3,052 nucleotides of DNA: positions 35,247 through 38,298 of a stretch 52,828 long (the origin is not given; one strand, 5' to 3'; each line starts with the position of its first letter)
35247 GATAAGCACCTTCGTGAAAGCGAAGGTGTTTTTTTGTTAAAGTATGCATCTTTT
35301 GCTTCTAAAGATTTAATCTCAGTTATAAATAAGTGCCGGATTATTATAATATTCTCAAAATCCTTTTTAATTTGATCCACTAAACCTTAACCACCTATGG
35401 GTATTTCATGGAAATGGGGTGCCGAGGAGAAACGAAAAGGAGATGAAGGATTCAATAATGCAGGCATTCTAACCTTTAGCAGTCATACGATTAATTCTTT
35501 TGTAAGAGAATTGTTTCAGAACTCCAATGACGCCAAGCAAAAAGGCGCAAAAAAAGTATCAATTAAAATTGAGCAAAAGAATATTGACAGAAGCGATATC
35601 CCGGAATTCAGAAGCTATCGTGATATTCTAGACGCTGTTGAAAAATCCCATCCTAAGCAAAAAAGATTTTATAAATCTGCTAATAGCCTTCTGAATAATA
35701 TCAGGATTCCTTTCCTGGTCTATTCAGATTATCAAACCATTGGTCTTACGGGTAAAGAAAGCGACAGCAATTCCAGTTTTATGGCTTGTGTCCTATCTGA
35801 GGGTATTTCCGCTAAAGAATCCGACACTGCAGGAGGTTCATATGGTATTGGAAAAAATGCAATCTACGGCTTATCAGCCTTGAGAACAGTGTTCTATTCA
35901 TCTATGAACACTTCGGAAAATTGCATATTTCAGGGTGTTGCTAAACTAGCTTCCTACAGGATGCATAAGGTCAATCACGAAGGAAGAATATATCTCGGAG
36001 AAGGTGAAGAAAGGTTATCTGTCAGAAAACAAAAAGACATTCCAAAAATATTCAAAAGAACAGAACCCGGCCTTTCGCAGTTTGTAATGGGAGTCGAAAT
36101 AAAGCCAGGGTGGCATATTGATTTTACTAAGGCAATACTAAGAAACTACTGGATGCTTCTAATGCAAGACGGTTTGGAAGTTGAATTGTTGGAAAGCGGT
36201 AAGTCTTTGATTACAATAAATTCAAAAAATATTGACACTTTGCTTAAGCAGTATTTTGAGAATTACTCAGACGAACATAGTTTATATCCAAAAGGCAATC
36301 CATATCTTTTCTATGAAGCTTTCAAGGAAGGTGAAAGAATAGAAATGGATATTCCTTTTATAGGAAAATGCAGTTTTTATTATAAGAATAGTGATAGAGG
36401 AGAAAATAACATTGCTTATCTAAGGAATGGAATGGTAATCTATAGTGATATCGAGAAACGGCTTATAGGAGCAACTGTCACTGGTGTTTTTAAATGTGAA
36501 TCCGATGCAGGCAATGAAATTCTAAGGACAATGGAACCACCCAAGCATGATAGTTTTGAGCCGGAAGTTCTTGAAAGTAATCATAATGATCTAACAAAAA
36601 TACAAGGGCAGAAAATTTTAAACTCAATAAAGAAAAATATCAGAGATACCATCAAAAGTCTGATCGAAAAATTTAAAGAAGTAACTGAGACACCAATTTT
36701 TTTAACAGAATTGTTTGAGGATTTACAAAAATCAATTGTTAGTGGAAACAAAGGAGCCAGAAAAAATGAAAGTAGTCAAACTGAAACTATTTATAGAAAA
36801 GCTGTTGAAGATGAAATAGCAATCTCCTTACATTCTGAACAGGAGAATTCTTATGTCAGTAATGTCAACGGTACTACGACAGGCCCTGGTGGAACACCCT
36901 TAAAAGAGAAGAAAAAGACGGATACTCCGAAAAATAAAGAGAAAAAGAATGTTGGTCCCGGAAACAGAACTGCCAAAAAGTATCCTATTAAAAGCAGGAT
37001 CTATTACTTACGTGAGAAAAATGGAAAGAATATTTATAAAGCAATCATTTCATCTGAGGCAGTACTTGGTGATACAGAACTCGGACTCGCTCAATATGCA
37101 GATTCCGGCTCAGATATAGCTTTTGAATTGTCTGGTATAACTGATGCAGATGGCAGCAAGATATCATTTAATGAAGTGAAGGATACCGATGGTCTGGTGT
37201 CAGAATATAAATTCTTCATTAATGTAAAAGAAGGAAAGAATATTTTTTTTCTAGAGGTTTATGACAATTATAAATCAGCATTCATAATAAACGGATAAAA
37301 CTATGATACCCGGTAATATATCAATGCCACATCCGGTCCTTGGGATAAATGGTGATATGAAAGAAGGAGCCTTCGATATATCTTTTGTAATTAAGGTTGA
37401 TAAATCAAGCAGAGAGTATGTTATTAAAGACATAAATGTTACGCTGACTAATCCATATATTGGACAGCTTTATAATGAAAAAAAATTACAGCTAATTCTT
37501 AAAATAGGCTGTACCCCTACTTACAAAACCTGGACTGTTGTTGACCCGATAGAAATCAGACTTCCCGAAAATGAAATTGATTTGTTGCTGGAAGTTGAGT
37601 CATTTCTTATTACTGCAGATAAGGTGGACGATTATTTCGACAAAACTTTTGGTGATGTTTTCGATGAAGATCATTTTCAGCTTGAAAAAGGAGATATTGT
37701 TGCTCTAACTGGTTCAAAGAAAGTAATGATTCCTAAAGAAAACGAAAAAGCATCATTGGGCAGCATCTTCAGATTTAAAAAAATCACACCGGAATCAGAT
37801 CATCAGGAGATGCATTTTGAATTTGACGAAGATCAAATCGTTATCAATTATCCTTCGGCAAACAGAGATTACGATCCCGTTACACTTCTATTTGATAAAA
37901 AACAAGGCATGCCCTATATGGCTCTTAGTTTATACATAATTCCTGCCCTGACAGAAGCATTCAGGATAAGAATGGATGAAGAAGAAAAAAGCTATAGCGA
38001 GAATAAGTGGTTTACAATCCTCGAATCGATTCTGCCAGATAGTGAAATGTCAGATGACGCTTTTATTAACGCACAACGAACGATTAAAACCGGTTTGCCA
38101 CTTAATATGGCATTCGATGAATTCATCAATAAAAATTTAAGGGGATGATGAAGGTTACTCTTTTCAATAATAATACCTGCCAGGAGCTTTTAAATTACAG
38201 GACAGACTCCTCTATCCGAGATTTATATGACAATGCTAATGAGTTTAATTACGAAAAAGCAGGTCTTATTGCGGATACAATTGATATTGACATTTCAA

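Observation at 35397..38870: Three-gene operon led by a GHKL (Hsp90/MORC/sacsin-like) ATPase with two unassignable partners: candidate undescribed defence/conflict system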

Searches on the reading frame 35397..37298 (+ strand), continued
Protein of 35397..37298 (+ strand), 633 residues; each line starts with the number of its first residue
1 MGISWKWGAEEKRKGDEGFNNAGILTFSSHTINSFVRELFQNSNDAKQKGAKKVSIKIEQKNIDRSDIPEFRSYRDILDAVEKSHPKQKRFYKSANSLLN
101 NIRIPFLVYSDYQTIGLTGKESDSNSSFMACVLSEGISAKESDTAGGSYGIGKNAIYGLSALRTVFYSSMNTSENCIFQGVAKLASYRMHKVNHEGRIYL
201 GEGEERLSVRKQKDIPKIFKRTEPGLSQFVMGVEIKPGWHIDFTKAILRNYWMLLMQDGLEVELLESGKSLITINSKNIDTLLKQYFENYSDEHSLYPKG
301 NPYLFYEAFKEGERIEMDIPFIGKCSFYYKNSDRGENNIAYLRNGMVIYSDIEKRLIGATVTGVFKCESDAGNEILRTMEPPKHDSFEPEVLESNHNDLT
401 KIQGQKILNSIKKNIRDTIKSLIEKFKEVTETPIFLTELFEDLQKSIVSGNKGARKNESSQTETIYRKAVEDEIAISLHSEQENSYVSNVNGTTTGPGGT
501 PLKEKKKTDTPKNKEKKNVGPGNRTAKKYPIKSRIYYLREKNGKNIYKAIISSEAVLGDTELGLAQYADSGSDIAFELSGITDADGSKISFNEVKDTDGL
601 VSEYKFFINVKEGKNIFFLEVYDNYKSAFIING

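Call 88: search_dna_similar(query=window:35397-37298:+, collection=phages, mode=protein, max_rows=10)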
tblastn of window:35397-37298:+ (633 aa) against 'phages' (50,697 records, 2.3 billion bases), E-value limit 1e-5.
Records with a match: 2; places in all: 2; records where one place covers at least 80% of the query: 0.
Best place of each record, by identity: <60% 2.
By first word of the organism name: phage 1; Bacteriophage 1.
By host as written in the record: [Clostridium] innocuum 1; - 1.
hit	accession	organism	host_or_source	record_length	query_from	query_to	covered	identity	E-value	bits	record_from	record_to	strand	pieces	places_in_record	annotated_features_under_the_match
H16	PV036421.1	phage NatCom_9291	[Clostridium] innocuum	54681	18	465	71%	28.2%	1e-26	122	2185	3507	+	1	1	hypothetical protein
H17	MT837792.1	Bacteriophage sp.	human fecal samples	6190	6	384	60%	29.4%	2e-38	158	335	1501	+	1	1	record has no annotation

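Call 90: get_annotated_region(hit=H13, flank=9000)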
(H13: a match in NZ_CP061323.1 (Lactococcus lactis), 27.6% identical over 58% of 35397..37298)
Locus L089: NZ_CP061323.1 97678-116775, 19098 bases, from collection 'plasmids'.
description: Lactococcus lactis subsp. lactis bv. diacetylactis strain S50 plasmid pS127, complete sequence
organism: Lactococcus lactis (NCBI taxid 44688)
taxonomy: Bacteria; Bacillota; Bacilli; Lactobacillales; Streptococcaceae; Lactococcus; Lactococcus lactis
host: -; source: butter,butter starter; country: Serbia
typing (MOB-suite, as given by PLSDB): conjugative; replicon rep_cluster_2422,rep_cluster_664; relaxase MOBQ,MOB_Unknown; mating-pair formation MPF_T
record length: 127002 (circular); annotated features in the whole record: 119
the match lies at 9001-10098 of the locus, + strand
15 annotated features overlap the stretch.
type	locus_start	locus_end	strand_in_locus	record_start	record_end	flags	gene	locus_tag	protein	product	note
CDS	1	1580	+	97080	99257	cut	topB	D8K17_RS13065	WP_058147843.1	type IA DNA topoisomerase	GO:0006265 - DNA topological change [Evidence IEA]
CDS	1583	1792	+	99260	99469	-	-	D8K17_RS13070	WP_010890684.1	hypothetical protein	-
CDS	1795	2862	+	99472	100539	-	-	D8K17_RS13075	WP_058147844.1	ArdC family protein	-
CDS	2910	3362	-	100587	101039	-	-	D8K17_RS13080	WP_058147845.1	hypothetical protein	-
CDS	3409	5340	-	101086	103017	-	-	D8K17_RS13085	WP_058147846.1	AlwI family type II restriction endonuclease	-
CDS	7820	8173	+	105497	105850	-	-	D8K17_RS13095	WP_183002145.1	LytTR family DNA-binding domain-containing protein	-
CDS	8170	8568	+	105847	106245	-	-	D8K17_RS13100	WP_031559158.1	hypothetical protein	-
CDS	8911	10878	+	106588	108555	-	-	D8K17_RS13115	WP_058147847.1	hypothetical protein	-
CDS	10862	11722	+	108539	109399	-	-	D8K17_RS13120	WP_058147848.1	hypothetical protein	-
CDS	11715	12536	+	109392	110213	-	-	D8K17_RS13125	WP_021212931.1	DUF6339 family protein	-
CDS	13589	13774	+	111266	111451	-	-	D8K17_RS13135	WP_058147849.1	hypothetical protein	-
CDS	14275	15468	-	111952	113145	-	abiGII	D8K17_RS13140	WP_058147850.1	abortive phage resistance protein AbiGII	-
CDS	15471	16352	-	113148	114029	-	abiGI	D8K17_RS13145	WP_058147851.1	abortive phage resistance protein AbiGI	-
CDS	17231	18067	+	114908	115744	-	-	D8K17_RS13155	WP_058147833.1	urease accessory protein UreD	GO:0006807 - nitrogen compound metabolic process [Evidence IEA]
CDS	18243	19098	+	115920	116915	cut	cbiM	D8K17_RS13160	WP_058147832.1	cobalt transporter CbiM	-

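Call 94: search_protein_families(library=padloc, proteins=[L089:8911-10878:+, L089:10862-11722:+, L089:11715-12536:+, L089:7820-8173:+, L089:8170-8568:+], max_evalue=1)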
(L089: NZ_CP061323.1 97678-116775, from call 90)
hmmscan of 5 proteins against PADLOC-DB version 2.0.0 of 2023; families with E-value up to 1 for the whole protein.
L089:8911-10878:+ (655 aa): 1 family
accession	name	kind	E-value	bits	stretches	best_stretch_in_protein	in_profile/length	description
PDLC04582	PDC-M33A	-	6.9e-162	538.3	1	15-652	3-625/627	-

L089:10862-11722:+ (286 aa): 2 families
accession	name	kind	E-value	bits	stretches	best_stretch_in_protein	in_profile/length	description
PDLC04583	PDC-M33B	-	3.7e-63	211.6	1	1-281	1-282/289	-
PDLC01457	WYL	-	0.028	12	1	34-179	15-146/229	"CAS-I,CAS-II,CAS-III,CAS-IV,CAS-V,CAS-VI; associated_signaling"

L089:11715-12536:+ (273 aa): 4 families
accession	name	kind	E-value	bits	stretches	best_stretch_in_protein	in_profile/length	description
PDLC04586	PDC-M33C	-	3.7e-47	158.9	1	1-248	1-240/247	-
PDLC04584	PDC-M33C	-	6e-45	151.7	1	2-248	3-243/250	-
PDLC04585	PDC-M33C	-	4.6e-24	83.6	1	6-251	5-253/346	-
PDLC04587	PDC-M33C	-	5.8e-20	69.8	1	3-264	2-259/312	-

L089:7820-8173:+ (117 aa): 0 families

L089:8170-8568:+ (132 aa): 0 families

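Call 97: get_annotated_region(hit=H16, flank=6000)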
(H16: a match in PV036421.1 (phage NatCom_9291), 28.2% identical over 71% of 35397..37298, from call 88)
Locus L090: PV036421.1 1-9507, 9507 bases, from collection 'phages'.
description: Phage NatCom_9291, complete genome.
organism: phage NatCom_9291 (NCBI taxid 3403542)
taxonomy: Viruses; Duplodnaviria; Heunggongvirae; Uroviricota; Caudoviricetes; Ca. Heliusvirales
host: [Clostridium] innocuum; source: human feces; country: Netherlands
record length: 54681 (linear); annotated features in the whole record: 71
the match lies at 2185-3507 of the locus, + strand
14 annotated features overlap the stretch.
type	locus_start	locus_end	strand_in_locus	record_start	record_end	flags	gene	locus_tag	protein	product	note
CDS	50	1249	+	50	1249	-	-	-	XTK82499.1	integrase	-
CDS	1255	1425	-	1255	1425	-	-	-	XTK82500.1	hypothetical protein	-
CDS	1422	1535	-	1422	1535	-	-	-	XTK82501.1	hypothetical protein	-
CDS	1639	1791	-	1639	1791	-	-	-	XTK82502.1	hypothetical protein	-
CDS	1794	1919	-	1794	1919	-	-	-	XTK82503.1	hypothetical protein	-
CDS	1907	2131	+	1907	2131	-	-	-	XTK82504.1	hypothetical protein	-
CDS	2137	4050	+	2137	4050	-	-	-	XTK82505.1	hypothetical protein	-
CDS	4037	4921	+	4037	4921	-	-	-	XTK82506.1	hypothetical protein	-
CDS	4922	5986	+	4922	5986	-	-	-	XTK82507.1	hypothetical protein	-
CDS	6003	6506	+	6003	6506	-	-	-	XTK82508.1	hypothetical protein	-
CDS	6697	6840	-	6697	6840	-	-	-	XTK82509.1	hypothetical protein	-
CDS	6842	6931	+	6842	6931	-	-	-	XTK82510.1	hypothetical protein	-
CDS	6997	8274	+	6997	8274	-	-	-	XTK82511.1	DNA methyltransferase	-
CDS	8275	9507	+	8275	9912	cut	-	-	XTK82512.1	hypothetical protein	-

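Call 101: search_solved_structures(query=A8, max_evalue=1)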
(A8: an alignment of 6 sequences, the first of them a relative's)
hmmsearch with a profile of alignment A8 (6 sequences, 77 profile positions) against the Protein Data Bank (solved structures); distinct sequences matched with E-value up to 1: 9.
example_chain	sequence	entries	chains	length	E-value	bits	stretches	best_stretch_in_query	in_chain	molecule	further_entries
7udj_H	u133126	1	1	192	4.8e-06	29.5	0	38-71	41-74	De novo designed helical repeat protein RPB_PEW3_R4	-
6dmp_A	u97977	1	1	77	0.12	15.4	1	16-66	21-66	Designed orthogonal protein DHD13_XAAA_A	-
6nvy_A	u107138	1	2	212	0.27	14.2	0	27-64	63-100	Penicillin G acylase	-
2p61_A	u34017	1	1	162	0.35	13.9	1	5-69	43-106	Hypothetical protein TM_1646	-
6nvw_A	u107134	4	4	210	0.39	13.8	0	29-69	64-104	Penicillin G acylase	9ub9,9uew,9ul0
4v3p_SM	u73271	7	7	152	0.48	13.5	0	3-36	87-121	40S ribosomal protein S18 | 40S ribosomal protein S13 | 40S ribosomal protein uS13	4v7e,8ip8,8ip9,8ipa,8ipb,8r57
8jiw_BS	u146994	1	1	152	0.59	13.2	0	3-36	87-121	40S ribosomal protein S18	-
5g5s_A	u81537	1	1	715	0.78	12.8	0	34-76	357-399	ARGONAUTE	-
5g5t_A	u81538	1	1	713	0.78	12.8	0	34-76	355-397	ARGONAUTE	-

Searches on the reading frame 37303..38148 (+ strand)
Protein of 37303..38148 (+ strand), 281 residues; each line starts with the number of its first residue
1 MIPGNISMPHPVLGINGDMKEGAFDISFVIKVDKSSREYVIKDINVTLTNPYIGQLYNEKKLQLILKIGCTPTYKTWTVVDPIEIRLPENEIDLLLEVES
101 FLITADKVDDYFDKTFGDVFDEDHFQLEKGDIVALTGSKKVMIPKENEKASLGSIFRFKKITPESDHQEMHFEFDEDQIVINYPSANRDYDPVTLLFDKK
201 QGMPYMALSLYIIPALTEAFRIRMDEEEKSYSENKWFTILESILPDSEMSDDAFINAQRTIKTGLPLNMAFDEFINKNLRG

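Call 4: search_protein_families(library=pfam, proteins=[window:37303-38148:+], max_evalue=1)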
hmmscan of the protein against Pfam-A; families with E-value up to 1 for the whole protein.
window:37303-38148:+ (281 aa): 1 family
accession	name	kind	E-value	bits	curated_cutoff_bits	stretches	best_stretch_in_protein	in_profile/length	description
PF24667.1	MORN_DRC7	-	0.091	13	26.8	1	157-254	162-257/283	Dynein regulatory complex subunit 7 MORN domain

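Call 5: search_protein_families(library=padloc, proteins=[window:37303-38148:+], max_evalue=1)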
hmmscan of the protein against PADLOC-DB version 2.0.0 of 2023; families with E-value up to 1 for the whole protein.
window:37303-38148:+ (281 aa): 1 family
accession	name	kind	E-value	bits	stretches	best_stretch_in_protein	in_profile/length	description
PDLC04583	PDC-M33B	-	2.4e-33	113.8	1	8-250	8-249/289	-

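Call 6: search_protein_families(library=ncbifam, proteins=[window:37303-38148:+], max_evalue=1)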
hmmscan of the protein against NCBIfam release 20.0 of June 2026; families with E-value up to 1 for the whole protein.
window:37303-38148:+ (281 aa): 0 families

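Call 20: find_homologous_proteins(query=window:37303-38148:+)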
Query window:37303-38148:+ (281 aa): 25 proteins with E <= 0.001 among 406 candidates.
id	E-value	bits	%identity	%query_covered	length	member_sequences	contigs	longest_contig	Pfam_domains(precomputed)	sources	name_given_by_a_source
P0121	3.6e-170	583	100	94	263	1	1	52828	-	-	-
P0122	1.0e-128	447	70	100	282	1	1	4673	-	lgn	-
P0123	4.0e-116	405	66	100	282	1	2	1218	-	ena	-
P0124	2.4e-115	403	65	99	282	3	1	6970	-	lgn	-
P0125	6.3e-113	395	65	99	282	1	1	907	-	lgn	-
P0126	1.5e-112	394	66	97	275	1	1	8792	-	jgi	jgi:hypothetical protein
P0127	2.6e-109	383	64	98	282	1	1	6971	-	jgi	-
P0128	3.2e-99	350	58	98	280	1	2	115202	-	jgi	jgi:hypothetical protein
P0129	6.3e-94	332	53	100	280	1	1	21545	-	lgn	-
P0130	7.3e-94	332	56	98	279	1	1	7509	-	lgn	-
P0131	1.4e-93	331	53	99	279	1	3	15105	-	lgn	-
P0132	2.6e-92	327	52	100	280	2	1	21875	-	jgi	jgi:hypothetical protein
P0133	1.9e-91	324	53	100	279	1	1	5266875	-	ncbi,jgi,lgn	jgi:hypothetical protein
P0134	8.1e-91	322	53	98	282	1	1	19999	-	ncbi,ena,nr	ncbi:MAG: hypothetical protein DI539_13280 [Flavobacterium psychrophilum]|nr:MAG: hypothetical prote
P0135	5.6e-90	320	53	98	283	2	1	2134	-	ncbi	-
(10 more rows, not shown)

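Call 24: search_solved_structures(query=A2, max_evalue=10, show_alignments=2)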
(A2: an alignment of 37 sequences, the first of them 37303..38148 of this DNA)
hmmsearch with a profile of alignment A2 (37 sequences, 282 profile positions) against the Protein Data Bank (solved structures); distinct sequences matched with E-value up to 10: 1.
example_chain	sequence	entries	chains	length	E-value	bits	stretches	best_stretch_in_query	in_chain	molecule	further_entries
5ldy_A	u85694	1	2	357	0.84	12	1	15-81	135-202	Ig domain protein group 1 domain protein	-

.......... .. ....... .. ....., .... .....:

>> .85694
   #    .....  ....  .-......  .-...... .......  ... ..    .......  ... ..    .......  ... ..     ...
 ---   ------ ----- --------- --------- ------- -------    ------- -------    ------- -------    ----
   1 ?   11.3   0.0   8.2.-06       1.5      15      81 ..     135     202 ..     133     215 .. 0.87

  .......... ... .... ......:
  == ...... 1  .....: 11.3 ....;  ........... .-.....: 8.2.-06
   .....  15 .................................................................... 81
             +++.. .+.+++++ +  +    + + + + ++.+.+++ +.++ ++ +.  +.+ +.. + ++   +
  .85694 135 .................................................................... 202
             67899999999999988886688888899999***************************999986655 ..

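Call 93: search_protein_representatives(alignment_id=A9)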
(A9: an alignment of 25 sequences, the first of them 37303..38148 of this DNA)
Query: 25 sequences, 281 profile positions. Proteins with E-value up to 0.001 (for the whole library): 1675; up to 1e-10: 820; up to 1e-30: 36. The best 150 are listed.
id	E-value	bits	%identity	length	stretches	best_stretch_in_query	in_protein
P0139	4.7e-131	452.5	-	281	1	1-280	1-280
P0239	2.7e-80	285.9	-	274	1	1-274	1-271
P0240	3.8e-77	275.6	-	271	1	1-274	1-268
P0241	1.4e-75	270.5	-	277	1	4-274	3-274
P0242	2.8e-68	246.5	-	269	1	4-275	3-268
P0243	2.6e-65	236.8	-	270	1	1-273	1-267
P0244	4.3e-58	213.1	-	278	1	3-275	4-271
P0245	7.4e-58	212.3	-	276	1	3-276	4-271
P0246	4.1e-55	203.3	-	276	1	5-275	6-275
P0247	5.7e-55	202.8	-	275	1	1-260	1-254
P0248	3.8e-49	183.7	-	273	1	3-274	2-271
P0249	3.2e-44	167.6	-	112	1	1-110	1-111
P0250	7.9e-43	163.0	-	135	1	31-161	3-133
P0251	1.0e-41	159.4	-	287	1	4-274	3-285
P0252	2.3e-41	158.2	-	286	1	3-273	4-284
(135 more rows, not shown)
